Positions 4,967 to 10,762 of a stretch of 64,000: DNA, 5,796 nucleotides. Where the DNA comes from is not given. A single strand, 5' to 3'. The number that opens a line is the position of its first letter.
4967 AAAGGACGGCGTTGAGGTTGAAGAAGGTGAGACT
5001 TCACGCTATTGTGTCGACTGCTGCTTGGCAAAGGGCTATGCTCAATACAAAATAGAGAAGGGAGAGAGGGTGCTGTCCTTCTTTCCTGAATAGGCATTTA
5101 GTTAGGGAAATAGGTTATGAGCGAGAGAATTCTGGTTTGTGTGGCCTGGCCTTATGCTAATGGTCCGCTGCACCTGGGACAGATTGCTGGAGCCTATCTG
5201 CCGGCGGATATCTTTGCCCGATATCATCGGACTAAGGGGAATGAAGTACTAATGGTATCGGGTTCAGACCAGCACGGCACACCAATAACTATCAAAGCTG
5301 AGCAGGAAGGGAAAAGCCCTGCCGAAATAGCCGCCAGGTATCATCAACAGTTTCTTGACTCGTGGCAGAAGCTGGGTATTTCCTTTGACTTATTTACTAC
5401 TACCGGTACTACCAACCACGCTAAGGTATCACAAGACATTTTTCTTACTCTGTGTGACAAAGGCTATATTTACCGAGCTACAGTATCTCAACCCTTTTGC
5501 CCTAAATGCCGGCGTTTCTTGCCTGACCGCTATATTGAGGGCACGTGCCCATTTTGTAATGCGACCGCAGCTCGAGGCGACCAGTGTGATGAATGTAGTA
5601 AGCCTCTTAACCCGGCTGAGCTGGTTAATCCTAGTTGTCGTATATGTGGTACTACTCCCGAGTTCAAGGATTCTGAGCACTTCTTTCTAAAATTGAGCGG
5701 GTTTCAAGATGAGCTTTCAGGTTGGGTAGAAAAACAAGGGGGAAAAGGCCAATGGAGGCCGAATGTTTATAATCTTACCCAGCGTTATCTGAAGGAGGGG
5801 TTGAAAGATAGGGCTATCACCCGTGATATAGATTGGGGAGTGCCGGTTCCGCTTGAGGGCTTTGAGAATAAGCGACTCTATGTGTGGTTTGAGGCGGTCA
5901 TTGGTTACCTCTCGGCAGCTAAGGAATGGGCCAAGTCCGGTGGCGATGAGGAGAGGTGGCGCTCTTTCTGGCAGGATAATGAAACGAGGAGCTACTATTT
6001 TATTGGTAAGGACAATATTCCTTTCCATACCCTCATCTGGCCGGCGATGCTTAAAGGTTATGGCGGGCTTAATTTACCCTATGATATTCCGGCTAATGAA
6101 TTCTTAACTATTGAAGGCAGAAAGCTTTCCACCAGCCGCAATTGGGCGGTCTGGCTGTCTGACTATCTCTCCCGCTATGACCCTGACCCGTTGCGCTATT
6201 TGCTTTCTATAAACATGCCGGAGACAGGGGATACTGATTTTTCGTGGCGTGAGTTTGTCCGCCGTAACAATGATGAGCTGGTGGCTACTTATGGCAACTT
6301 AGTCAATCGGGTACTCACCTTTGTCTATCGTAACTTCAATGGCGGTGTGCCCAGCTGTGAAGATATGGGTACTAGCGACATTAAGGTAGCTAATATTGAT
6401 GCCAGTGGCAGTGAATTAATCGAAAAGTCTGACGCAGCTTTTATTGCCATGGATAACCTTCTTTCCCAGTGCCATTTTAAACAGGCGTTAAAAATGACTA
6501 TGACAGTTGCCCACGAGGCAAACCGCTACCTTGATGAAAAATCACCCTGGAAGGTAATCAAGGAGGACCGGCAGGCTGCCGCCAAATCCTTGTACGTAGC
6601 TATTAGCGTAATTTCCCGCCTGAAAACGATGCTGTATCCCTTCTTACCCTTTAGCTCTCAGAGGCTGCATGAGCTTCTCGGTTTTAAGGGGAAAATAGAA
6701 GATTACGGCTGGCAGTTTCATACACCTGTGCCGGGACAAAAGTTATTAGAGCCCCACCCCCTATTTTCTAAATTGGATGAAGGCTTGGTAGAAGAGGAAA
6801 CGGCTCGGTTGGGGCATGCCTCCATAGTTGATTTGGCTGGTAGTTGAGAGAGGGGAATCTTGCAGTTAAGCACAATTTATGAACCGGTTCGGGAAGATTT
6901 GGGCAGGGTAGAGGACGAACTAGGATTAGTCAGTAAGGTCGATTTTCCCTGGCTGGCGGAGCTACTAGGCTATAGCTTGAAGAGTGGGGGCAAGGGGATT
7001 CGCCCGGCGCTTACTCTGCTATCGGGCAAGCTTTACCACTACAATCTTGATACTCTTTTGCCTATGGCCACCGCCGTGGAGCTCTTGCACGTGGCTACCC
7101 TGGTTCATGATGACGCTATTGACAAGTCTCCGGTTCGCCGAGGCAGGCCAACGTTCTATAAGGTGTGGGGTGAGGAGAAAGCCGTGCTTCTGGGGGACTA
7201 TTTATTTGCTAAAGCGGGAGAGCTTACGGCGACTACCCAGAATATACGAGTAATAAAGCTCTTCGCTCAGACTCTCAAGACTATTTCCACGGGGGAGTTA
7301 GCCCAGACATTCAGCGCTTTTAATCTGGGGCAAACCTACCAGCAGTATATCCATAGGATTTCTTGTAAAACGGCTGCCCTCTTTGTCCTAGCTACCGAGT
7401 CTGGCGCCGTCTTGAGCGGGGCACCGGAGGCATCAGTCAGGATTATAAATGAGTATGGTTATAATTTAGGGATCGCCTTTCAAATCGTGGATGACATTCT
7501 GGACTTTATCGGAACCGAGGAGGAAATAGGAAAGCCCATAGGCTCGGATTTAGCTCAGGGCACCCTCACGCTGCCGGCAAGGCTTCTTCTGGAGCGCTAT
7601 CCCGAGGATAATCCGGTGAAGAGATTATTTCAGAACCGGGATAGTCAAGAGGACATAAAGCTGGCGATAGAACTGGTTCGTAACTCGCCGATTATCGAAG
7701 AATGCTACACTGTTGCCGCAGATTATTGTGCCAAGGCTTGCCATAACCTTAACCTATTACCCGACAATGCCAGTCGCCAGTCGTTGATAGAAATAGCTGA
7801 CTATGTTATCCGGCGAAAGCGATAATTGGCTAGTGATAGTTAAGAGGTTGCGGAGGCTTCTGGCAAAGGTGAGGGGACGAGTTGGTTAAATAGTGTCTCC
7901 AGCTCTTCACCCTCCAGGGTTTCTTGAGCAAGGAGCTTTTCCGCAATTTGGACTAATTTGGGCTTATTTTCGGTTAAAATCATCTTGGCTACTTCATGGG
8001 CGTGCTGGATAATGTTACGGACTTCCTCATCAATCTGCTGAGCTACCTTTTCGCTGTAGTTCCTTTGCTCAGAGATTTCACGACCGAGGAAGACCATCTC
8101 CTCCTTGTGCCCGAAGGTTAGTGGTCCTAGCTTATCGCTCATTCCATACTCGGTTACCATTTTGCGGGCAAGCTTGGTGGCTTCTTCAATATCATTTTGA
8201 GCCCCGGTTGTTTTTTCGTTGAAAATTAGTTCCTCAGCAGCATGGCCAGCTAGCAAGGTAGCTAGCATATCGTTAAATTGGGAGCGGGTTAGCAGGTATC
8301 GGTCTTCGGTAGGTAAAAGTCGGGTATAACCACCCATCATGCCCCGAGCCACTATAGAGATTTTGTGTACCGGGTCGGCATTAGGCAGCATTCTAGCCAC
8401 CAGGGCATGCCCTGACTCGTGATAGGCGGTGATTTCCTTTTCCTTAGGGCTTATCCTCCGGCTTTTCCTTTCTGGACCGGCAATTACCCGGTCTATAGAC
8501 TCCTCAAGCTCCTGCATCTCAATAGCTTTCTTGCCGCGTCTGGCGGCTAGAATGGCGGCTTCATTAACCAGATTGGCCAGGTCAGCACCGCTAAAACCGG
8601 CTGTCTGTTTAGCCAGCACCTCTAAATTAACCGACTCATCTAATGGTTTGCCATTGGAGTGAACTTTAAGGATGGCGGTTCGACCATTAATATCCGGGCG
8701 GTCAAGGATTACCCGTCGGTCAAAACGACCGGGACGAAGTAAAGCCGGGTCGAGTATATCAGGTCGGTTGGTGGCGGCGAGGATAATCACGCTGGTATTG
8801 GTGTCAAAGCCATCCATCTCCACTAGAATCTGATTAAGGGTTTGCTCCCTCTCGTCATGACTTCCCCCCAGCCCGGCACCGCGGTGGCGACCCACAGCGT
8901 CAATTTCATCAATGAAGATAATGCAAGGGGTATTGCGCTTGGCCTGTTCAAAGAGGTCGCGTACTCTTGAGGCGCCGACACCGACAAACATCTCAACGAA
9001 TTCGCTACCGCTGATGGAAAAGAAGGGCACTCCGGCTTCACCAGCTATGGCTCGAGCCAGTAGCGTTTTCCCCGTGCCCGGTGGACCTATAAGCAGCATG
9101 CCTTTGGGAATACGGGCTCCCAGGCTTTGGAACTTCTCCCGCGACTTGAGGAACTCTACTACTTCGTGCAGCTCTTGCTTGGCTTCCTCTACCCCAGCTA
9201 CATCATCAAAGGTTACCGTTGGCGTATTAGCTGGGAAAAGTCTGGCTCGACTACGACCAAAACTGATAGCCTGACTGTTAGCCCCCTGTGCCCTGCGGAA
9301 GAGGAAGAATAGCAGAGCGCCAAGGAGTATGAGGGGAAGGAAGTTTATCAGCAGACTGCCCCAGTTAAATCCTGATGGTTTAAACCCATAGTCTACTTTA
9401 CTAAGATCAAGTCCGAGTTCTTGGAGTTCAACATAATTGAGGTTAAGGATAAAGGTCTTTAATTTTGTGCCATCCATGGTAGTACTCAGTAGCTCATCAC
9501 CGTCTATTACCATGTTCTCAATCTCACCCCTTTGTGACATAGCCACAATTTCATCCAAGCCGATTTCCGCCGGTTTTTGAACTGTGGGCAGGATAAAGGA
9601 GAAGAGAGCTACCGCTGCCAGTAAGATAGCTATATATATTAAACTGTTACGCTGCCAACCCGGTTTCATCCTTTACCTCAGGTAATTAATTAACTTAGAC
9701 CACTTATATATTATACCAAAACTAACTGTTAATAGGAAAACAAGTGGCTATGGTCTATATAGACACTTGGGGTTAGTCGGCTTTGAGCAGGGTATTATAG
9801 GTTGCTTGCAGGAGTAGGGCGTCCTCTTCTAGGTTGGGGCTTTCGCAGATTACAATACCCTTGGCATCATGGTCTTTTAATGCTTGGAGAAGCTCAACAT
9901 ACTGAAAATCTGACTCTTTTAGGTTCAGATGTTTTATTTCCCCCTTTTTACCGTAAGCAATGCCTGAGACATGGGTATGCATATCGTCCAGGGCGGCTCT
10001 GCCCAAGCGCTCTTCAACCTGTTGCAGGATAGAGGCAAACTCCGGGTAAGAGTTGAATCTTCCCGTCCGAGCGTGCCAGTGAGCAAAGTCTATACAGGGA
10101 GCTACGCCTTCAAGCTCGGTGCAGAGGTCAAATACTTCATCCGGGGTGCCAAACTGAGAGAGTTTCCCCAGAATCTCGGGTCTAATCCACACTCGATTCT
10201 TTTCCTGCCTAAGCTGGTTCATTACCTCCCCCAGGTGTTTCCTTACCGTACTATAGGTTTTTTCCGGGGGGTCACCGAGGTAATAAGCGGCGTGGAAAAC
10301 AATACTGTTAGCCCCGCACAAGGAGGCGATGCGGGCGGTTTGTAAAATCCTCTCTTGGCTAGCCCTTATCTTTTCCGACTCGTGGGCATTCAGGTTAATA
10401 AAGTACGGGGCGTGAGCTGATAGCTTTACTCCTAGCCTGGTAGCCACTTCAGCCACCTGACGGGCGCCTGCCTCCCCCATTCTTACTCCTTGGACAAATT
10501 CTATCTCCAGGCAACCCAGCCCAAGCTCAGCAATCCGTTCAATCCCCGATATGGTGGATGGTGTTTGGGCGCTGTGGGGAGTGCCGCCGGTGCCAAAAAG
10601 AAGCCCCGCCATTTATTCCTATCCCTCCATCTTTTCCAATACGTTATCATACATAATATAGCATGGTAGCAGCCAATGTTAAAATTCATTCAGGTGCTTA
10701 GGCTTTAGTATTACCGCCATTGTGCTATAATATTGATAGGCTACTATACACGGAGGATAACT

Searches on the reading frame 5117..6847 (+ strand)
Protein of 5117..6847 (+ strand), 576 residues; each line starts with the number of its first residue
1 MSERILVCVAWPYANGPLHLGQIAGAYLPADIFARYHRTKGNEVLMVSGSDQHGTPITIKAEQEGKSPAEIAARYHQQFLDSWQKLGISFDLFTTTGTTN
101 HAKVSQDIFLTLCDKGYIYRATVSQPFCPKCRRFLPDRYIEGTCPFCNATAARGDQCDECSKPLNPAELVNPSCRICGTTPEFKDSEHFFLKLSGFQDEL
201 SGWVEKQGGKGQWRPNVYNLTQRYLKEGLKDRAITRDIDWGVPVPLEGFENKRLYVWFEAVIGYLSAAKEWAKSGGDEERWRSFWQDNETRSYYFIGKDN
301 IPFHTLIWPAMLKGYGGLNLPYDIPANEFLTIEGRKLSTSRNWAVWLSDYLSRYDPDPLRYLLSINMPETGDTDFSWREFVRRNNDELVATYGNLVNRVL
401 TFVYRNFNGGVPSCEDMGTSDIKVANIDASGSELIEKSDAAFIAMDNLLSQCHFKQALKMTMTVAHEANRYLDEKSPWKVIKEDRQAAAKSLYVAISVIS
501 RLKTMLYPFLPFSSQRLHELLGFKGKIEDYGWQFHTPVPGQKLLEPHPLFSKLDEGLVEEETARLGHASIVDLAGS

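Call 44: search_protein_families(library=pfam, proteins=[window:5117-6847:+], max_evalue=0.00001)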
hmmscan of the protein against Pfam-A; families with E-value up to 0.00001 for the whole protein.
window:5117-6847:+ (576 aa): 4 families
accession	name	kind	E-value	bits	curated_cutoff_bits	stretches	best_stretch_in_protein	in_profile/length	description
PF09334.17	tRNA-synt_1g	-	5.2e-159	529.6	20.1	1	5-400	1-391/391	tRNA synthetases class I (M)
PF00133.28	tRNA-synt_1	-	7.1e-19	68.3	22.7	1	8-246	28-245/414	tRNA synthetases class I (I, L, M and V)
PF19303.5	Anticodon_3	-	5.1e-12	46.3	23.5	1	430-565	10-147/152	Anticodon binding domain of methionyl tRNA ligase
PF01406.26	tRNA-synt_1e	-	3.4e-08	33.6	27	0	16-122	21-125/301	tRNA synthetases class I (C) catalytic domain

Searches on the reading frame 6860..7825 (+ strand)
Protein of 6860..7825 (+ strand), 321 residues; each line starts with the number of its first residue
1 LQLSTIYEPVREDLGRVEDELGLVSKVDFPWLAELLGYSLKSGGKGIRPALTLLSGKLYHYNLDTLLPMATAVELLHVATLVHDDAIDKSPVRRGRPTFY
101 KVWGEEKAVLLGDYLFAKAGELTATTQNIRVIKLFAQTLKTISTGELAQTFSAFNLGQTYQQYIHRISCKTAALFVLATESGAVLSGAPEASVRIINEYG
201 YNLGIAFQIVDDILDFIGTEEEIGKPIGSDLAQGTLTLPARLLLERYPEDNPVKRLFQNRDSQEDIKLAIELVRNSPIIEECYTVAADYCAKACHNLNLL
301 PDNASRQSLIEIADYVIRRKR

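Call 44: search_protein_families(library=pfam, proteins=[window:6860-7825:+], max_evalue=0.00001)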
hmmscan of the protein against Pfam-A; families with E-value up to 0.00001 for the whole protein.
window:6860-7825:+ (321 aa): 1 family
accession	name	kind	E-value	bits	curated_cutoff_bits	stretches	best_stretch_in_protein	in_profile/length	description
PF00348.22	polyprenyl_synt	-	2.2e-68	230.6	27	1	30-271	2-249/251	Polyprenyl synthetase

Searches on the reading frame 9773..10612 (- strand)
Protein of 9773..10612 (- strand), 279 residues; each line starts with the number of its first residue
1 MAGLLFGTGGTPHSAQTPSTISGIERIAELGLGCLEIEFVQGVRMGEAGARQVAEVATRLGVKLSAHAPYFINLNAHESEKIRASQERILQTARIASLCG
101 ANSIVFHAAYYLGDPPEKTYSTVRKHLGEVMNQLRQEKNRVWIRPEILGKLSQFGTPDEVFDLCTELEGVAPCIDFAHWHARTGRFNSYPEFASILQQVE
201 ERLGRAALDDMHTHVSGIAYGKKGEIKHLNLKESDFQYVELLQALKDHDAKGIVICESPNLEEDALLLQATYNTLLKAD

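Call 44: search_protein_families(library=pfam, proteins=[window:9773-10612:-], max_evalue=0.00001)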
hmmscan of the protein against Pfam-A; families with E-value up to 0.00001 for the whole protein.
window:9773-10612:- (279 aa): 1 family
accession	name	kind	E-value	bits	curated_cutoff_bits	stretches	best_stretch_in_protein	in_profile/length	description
PF01261.30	AP_endonuc_2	-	1.5e-31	110.4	31.1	1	25-262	2-236/249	Xylose isomerase-like TIM barrel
